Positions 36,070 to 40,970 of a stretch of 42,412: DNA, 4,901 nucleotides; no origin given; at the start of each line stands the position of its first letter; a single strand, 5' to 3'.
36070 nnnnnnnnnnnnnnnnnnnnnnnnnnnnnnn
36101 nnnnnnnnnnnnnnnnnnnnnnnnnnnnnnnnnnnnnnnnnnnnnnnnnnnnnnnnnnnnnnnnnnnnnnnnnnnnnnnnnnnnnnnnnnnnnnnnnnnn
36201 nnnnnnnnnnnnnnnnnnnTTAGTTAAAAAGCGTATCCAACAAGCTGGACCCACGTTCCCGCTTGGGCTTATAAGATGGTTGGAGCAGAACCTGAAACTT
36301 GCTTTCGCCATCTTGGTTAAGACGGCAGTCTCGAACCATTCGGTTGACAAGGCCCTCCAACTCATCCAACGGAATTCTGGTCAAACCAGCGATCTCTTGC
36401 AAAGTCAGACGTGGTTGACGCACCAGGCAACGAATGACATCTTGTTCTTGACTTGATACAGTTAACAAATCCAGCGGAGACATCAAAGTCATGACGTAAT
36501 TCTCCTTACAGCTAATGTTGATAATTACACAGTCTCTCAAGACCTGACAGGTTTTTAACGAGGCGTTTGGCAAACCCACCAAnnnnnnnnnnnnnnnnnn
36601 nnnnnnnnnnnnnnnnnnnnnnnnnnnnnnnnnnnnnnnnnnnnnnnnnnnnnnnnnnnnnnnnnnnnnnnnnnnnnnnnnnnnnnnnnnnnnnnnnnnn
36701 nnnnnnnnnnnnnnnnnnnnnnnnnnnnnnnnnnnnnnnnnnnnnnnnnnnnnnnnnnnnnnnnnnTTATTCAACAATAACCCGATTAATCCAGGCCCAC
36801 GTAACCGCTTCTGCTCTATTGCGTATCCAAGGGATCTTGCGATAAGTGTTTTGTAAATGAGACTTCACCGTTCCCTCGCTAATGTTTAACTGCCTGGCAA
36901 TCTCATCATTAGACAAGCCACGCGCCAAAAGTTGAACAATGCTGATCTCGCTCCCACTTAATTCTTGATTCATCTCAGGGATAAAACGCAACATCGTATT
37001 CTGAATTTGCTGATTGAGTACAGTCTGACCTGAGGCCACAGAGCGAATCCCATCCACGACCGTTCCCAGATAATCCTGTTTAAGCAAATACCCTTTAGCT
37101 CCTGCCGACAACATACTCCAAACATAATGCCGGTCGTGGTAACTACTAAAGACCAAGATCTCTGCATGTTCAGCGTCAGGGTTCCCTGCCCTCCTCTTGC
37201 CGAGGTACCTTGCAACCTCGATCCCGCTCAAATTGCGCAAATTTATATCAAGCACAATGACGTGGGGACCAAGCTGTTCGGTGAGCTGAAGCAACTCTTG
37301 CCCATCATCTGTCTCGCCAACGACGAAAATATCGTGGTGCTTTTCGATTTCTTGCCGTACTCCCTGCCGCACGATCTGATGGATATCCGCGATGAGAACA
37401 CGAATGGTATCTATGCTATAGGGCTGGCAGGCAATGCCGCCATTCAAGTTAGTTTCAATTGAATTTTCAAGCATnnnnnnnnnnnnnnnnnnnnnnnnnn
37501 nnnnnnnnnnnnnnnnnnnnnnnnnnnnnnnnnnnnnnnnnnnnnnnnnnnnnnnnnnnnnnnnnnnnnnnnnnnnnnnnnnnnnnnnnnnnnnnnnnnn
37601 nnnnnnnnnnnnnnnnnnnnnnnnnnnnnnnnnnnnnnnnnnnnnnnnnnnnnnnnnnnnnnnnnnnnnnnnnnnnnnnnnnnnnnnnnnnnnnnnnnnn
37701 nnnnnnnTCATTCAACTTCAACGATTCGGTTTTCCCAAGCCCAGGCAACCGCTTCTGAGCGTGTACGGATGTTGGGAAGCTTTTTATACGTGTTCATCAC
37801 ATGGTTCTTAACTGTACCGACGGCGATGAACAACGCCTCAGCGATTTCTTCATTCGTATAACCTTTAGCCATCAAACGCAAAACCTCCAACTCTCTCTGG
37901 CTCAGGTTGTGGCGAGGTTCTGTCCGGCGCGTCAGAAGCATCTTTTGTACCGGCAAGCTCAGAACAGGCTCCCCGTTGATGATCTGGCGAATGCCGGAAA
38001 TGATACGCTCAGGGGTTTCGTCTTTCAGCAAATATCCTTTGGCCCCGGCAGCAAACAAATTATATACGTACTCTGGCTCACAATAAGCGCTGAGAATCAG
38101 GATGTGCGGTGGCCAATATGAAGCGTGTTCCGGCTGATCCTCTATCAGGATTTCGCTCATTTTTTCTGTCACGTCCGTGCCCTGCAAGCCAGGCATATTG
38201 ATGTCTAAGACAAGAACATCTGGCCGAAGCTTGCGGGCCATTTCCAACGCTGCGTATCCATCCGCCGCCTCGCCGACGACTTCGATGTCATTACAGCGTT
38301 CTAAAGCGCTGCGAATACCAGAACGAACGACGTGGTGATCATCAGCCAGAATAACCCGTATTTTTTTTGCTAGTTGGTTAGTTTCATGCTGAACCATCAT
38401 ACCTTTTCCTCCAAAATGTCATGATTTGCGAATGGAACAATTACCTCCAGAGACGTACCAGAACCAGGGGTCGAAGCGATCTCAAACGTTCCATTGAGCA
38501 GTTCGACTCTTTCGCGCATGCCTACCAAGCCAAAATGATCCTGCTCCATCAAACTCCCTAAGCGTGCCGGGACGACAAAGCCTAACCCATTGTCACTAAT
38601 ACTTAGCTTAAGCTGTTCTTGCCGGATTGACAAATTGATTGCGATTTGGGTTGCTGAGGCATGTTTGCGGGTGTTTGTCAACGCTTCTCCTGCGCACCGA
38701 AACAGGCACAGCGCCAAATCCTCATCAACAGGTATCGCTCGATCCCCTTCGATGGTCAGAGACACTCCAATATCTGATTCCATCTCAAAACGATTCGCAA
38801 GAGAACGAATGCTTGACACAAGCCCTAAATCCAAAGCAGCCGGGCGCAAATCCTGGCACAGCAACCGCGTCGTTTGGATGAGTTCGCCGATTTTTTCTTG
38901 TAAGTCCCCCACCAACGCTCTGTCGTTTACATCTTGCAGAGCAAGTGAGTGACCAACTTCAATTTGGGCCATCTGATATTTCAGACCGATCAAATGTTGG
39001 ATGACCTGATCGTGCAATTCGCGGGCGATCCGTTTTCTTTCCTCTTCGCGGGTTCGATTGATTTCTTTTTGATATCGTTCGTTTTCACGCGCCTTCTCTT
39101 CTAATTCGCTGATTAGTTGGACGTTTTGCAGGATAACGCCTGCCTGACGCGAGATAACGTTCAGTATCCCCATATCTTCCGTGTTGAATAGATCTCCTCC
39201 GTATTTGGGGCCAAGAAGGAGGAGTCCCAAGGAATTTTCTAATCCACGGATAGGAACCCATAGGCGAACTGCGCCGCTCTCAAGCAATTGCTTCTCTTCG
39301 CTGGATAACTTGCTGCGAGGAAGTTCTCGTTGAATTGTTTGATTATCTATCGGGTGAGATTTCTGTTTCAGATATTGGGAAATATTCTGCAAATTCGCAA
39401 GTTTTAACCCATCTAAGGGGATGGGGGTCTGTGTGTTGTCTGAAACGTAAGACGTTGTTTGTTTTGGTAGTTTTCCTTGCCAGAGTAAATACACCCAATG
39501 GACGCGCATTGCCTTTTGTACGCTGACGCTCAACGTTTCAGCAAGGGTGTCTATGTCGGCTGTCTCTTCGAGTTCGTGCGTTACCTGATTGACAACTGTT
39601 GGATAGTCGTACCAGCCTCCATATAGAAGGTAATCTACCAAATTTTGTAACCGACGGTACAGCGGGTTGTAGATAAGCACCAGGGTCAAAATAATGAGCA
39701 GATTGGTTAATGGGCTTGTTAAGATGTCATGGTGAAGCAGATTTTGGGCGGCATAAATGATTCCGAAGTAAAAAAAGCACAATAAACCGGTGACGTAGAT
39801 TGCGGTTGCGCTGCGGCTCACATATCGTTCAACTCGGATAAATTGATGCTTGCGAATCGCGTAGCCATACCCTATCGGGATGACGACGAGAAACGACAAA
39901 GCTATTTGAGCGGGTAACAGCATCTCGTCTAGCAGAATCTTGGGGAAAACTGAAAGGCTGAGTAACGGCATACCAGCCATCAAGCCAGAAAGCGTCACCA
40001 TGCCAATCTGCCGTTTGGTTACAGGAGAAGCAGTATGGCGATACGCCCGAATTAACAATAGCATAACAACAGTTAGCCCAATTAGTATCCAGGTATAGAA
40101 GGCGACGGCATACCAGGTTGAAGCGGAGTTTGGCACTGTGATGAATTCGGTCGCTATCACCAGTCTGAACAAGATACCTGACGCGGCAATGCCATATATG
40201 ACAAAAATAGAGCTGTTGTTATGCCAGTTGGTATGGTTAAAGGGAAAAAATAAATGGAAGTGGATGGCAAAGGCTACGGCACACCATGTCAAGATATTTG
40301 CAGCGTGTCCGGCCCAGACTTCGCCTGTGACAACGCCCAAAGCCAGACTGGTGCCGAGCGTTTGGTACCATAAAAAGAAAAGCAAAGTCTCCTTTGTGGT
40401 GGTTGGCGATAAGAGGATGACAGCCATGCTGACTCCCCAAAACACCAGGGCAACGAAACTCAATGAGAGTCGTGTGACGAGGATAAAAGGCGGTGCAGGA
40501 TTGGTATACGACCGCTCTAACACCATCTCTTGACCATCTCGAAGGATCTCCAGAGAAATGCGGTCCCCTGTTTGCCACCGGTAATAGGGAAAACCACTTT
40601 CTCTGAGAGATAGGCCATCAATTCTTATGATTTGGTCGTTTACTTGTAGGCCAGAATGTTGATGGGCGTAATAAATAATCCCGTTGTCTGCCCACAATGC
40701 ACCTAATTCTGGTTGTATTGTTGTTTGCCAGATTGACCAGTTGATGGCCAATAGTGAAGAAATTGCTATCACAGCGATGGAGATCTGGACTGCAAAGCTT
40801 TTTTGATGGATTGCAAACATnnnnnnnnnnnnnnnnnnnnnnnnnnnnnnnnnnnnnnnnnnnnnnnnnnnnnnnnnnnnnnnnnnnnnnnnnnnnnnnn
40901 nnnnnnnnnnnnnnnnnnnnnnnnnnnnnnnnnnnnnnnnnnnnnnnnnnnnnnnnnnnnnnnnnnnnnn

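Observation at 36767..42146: ComQXPA-like peptide-pheromone module with an unusual gene order and an NHLP-clan-like leader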

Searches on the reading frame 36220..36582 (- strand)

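Call 3: search_protein_families(library=pfam, proteins=[window:36220-36582:-], max_evalue=0.01)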
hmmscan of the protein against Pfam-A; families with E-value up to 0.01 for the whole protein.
window:36220-36582:- (120 aa): 2 families
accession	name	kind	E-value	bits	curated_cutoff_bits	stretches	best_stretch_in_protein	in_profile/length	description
PF01399.33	PCI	-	0.0056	17.3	22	1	45-89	26-70/84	PCI domain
PF08221.17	HTH_9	-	0.0088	16.6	23.4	0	47-74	16-43/62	RNA polymerase III subunit RPC82 helix-turn-helix domain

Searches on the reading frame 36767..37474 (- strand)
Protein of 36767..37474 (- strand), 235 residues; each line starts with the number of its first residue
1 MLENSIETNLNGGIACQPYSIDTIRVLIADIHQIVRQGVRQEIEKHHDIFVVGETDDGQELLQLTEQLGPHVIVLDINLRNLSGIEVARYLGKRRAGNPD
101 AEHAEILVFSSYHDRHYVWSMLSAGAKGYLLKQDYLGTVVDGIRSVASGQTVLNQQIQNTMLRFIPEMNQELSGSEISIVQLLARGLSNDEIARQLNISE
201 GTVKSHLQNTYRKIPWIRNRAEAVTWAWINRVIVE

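Call 3: search_protein_families(library=pfam, proteins=[window:36767-37474:-], max_evalue=0.01)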
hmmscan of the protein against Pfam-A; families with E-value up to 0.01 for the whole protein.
window:36767-37474:- (235 aa): 16 families
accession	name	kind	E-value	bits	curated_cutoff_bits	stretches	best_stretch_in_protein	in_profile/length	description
PF00072.30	Response_reg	-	5.9e-18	65.5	30.2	1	26-133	1-100/111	Response regulator receiver domain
PF00196.25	GerE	-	9.7e-16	57.6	23.5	1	171-227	2-57/57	Bacterial regulatory proteins, luxR family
PF08281.18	Sigma70_r4_2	-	6.2e-08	32.6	25.7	1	186-213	26-53/54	Sigma-70, region 4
PF13384.12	HTH_23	-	2e-05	24.7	24.6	1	178-205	9-36/50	Homeodomain-like domain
PF13518.12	HTH_28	-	4.1e-05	24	25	1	178-208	4-34/52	Helix-turn-helix domain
PF13412.12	HTH_24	-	6.8e-05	22.8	21.9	1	185-208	14-39/48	Winged helix-turn-helix DNA-binding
PF04545.22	Sigma70_r4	-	0.00016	21.5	24.1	1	185-213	19-47/50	Sigma-70, region 4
PF14493.12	HTH_40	-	0.00049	20.8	27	1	180-212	6-38/89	Helix-turn-helix domain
PF22943.2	HTH_68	-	0.00093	19.2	27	1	179-204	10-35/45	Putative helix-turn-helix domain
PF13936.12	HTH_38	-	0.00095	19.3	27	1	176-204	9-38/44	Helix-turn-helix domain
PF13551.12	HTH_29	-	0.0021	18.6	28.1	1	178-206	3-32/64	Winged helix-turn helix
PF07638.17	Sigma70_ECF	-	0.0028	18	21.1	0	184-208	149-173/185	ECF sigma factor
PF19610.4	DUF6115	-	0.0029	18.4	27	1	170-204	94-128/134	Family of unknown function (DUF6115)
PF08279.18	HTH_11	-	0.0069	16.7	25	0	178-208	4-37/55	HTH domain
PF04967.18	HTH_10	-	0.0082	16.4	23.1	0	185-214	22-51/53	HTH DNA binding domain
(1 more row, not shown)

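Call 4: search_protein_families(library=ncbifam, proteins=[window:36767-37474:-], max_evalue=0.01)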
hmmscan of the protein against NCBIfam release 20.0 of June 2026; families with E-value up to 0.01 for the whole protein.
window:36767-37474:- (235 aa): 65 families (the best 25 are shown)
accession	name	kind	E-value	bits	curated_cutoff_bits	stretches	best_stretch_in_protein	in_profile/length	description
NF007935.0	PRK10651.1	equivalog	1.7e-37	128.7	250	1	22-230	5-213/216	two-component system response regulator NarL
NF047785.1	respo_reg_MadR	equivalog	3.3e-36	124.6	300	1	24-227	1-203/209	MadR family response regulator transcription factor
NF052445.1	RespRegMctR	equivalog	5e-36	124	300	1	24-226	2-198/205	two-component system response regulator MctR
NF007708.0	PRK10403.1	equivalog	9.7e-35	120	343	1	23-223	6-204/215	nitrate/nitrite response regulator protein NarP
NF011896.0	PRK15369.1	equivalog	5.8e-27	94.7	242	1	23-227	3-204/211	two component system response regulator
NF007018.1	PRK09483.1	equivalog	5.5e-24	85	280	1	24-213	2-190/217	UvrY/SirA/GacA family response regulator transcription factor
NF007403.0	PRK09935.1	equivalog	2.6e-20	73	271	1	25-215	5-193/210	fimbria biosynthesis transcriptional regulator FimZ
NF007419.0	PRK09958.1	equivalog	7e-18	64.9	251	1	27-206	4-178/204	acid-sensing system DNA-binding response regulator EvgA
NF007505.1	PRK10100.1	equivalog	1.6e-17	63.9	250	1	137-227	104-199/204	biofilm master transcriptional regulator CsgD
NF007685.0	PRK10360.1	equivalog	1.7e-16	60.6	258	1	24-214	2-180/196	response regulator transcription factor UhpA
NF008098.0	PRK10840.1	equivalog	6.8e-13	48.6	235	1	23-209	3-188/216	response regulator transcription factor RcsB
NF052366.1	photon_PedR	equivalog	9.4e-12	44.9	120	1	171-227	2-57/74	photosynthetic electron transport-dependent transcriptional regulator PedR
NF008677.0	PRK11697.1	equivalog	1.3e-11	44.4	246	1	24-170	2-141/238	two-component system response regulator BtsR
NF001965.0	PRK00742.1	subfamily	1.3e-11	44.3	293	1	23-134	3-109/357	chemotaxis-specific protein-glutamate methyltransferase CheB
TIGR02875.1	spore_0_A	equivalog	1.5e-10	40.8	200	1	23-164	2-138/262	sporulation transcription factor Spo0A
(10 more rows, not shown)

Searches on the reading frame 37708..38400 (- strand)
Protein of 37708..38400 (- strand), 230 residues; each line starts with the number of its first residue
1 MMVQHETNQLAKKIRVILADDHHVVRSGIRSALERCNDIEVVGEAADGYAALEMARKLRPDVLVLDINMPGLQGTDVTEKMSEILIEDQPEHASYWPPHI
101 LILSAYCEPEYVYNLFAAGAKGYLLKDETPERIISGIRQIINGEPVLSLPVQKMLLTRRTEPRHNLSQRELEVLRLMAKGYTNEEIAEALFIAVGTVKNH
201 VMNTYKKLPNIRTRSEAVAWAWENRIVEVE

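Call 3: search_protein_families(library=pfam, proteins=[window:37708-38400:-], max_evalue=0.01)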
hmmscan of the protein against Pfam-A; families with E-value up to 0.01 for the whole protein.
window:37708-38400:- (230 aa): 7 families
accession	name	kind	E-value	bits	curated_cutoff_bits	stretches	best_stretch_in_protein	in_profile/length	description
PF00072.30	Response_reg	-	1.2e-21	77.4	30.2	1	16-136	1-109/111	Response regulator receiver domain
PF00196.25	GerE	-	4.9e-18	64.9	23.5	1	165-221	2-57/57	Bacterial regulatory proteins, luxR family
PF08281.18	Sigma70_r4_2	-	2.9e-06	27.3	25.7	1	166-208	11-54/54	Sigma-70, region 4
PF13384.12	HTH_23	-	0.0012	19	24.6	1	168-199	5-36/50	Homeodomain-like domain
PF07506.17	RepB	-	0.0027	18.2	30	0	163-209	4-47/185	RepB plasmid partitioning protein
PF04545.22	Sigma70_r4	-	0.0071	16.3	24.1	0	165-208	4-48/50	Sigma-70, region 4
PF14493.12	HTH_40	-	0.0091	16.7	27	0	172-212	4-44/89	Helix-turn-helix domain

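Call 4: search_protein_families(library=ncbifam, proteins=[window:37708-38400:-], max_evalue=0.01)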
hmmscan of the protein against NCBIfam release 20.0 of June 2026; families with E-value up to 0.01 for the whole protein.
window:37708-38400:- (230 aa): 81 families (the best 25 are shown)
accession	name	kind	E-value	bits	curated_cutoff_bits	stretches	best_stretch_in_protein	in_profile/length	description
NF052445.1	RespRegMctR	equivalog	2.6e-43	147.8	300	1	13-226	1-204/205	two-component system response regulator MctR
NF007935.0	PRK10651.1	equivalog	4.2e-42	143.8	250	1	12-226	5-215/216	two-component system response regulator NarL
NF007708.0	PRK10403.1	equivalog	6.1e-39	133.7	343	1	13-218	6-205/215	nitrate/nitrite response regulator protein NarP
NF047785.1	respo_reg_MadR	equivalog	2.3e-38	131.7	300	1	14-221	1-203/209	MadR family response regulator transcription factor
NF011896.0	PRK15369.1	equivalog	2.2e-33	115.6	242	1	12-222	2-205/211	two component system response regulator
NF007018.1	PRK09483.1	equivalog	3.7e-32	111.7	280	1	14-221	2-203/217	UvrY/SirA/GacA family response regulator transcription factor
NF007419.0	PRK09958.1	equivalog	1.2e-23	83.7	251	1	16-208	3-186/204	acid-sensing system DNA-binding response regulator EvgA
NF007403.0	PRK09935.1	equivalog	4.9e-21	75.3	271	1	13-209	3-193/210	fimbria biosynthesis transcriptional regulator FimZ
NF008098.0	PRK10840.1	equivalog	2.9e-19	69.4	235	1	13-200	3-185/216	response regulator transcription factor RcsB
TIGR02875.1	spore_0_A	equivalog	5.6e-19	68.4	200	1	12-166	1-148/262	sporulation transcription factor Spo0A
NF007685.0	PRK10360.1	equivalog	3.5e-18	66.1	258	1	14-208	2-180/196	response regulator transcription factor UhpA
NF001965.0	PRK00742.1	subfamily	2e-17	63.4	293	1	12-81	2-71/357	chemotaxis-specific protein-glutamate methyltransferase CheB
NF007505.1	PRK10100.1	equivalog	4.6e-17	62.4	250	1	127-224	100-202/204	biofilm master transcriptional regulator CsgD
NF008677.0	PRK11697.1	equivalog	7.4e-17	61.5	246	1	14-142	2-117/238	two-component system response regulator BtsR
NF041830.1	RR_TF_ErdR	exception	6.2e-14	52.2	390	1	15-218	3-202/213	response regulator transcription factor ErdR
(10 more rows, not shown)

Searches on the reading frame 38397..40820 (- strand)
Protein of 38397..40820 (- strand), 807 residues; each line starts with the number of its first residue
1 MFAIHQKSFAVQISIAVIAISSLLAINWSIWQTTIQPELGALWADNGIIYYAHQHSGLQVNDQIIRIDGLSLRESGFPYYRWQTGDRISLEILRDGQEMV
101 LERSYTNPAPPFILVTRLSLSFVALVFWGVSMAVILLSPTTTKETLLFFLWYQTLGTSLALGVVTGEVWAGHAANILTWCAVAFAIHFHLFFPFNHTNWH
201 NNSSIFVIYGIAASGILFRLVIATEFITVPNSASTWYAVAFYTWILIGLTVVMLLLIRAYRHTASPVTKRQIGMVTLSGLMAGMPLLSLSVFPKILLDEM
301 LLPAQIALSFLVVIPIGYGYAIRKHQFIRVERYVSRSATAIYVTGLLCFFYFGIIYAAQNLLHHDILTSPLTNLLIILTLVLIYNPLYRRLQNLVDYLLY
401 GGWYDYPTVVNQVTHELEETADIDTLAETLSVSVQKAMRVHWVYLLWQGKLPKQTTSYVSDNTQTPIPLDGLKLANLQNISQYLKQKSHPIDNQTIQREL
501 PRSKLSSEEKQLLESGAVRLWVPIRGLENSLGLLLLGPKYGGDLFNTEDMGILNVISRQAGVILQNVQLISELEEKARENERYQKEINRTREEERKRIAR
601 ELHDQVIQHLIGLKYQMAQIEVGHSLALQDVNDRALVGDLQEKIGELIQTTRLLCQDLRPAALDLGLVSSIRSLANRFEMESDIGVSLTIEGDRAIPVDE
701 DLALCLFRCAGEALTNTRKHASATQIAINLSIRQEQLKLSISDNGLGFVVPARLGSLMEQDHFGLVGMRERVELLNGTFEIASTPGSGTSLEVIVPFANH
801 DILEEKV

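Call 3: search_protein_families(library=pfam, proteins=[window:38397-40820:-], max_evalue=0.01)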
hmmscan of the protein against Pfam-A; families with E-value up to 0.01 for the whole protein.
window:38397-40820:- (807 aa): 3 families
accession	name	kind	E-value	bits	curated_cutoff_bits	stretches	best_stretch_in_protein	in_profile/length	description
PF02518.31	HATPase_c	-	3e-10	41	26.4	1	706-798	6-110/111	Histidine kinase-, DNA gyrase B-, and HSP90-like ATPase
PF07730.19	HisKA_3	-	6.9e-10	39.8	24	1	594-663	1-68/68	Histidine kinase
PF13581.12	HATPase_c_2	-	0.0088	16.5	27.4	0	698-750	24-81/127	Histidine kinase-like ATPase domain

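Call 4: search_protein_families(library=ncbifam, proteins=[window:38397-40820:-], max_evalue=0.01)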
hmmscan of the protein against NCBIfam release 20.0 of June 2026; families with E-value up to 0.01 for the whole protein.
window:38397-40820:- (807 aa): 10 families
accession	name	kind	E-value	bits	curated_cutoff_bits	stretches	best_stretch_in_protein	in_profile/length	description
NF052443.1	SensHisKinMctS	equivalog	7.4e-38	130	700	1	583-800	239-451/457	two-component system sensor histidine kinase MctS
NF008649.0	PRK11644.1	equivalog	9.9e-33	113.6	408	1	567-797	276-496/499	signal transduction histidine-protein kinase/phosphatase UhpB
NF047786.1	his_kin_MadS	equivalog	9.3e-25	87.6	500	1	545-796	155-434/434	MadS family sensor histidine kinase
NF052531.1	Strep_LiaS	equivalog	3.8e-24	85.6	450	1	578-797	117-327/328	envelope stress sensor histidine kinase LiaS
NF007896.0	PRK10600.1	equivalog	9e-23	80.7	578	1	592-799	388-585/598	nitrate/nitrite two-component system sensor histidine kinase NarX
NF008184.0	PRK10935.1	equivalog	1.2e-20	73.7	553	1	548-797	316-559/565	nitrate/nitrite two-component system sensor histidine kinase NarQ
NF047322.1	HK_morpho_MacS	equivalog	2.2e-15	56.7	300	1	577-796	163-367/367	MacS family sensor histidine kinase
TIGR02916.1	PEP_his_kin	equivalog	2.5e-08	32.9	300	1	375-579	272-471/679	XrtA/PEP-CTERM system histidine kinase PrsK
NF008298.1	PRK11086.1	subfamily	7e-06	24.8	520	1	680-799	396-527/529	DcuS/MalK family sensor histidine kinase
NF051872.1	HisKinPhyk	equivalog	8.3e-06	24.6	750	1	594-749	342-496/537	sensor histidine kinase PhyK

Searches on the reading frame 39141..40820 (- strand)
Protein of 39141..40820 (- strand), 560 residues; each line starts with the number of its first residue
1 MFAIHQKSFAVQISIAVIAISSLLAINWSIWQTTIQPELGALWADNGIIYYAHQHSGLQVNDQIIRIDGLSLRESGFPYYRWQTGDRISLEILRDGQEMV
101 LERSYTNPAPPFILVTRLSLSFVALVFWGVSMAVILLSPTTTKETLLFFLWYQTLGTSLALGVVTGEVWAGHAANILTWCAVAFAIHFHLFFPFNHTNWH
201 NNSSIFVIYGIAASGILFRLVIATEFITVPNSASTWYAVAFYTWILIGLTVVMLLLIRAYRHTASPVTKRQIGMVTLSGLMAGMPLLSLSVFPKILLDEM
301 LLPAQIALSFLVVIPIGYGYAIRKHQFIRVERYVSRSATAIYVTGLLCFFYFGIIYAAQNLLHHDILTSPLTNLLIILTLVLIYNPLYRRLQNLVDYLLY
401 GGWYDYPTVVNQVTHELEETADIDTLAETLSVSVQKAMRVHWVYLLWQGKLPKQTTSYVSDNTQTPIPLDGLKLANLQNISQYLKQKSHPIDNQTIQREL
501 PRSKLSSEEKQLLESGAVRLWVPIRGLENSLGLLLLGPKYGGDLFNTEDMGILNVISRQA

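Call 52: search_protein_families(library=pfam, proteins=[window:39141-40820:-], max_evalue=10)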
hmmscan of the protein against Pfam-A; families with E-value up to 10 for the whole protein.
window:39141-40820:- (560 aa): 2 families
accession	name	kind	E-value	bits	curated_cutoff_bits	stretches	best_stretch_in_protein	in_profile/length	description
PF13180.12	PDZ_2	-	0.13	13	27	1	55-98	27-73/80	PDZ domain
PF19683.4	DUF6185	-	0.18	10.3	25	1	170-324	406-546/825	Family of unknown function (DUF6185)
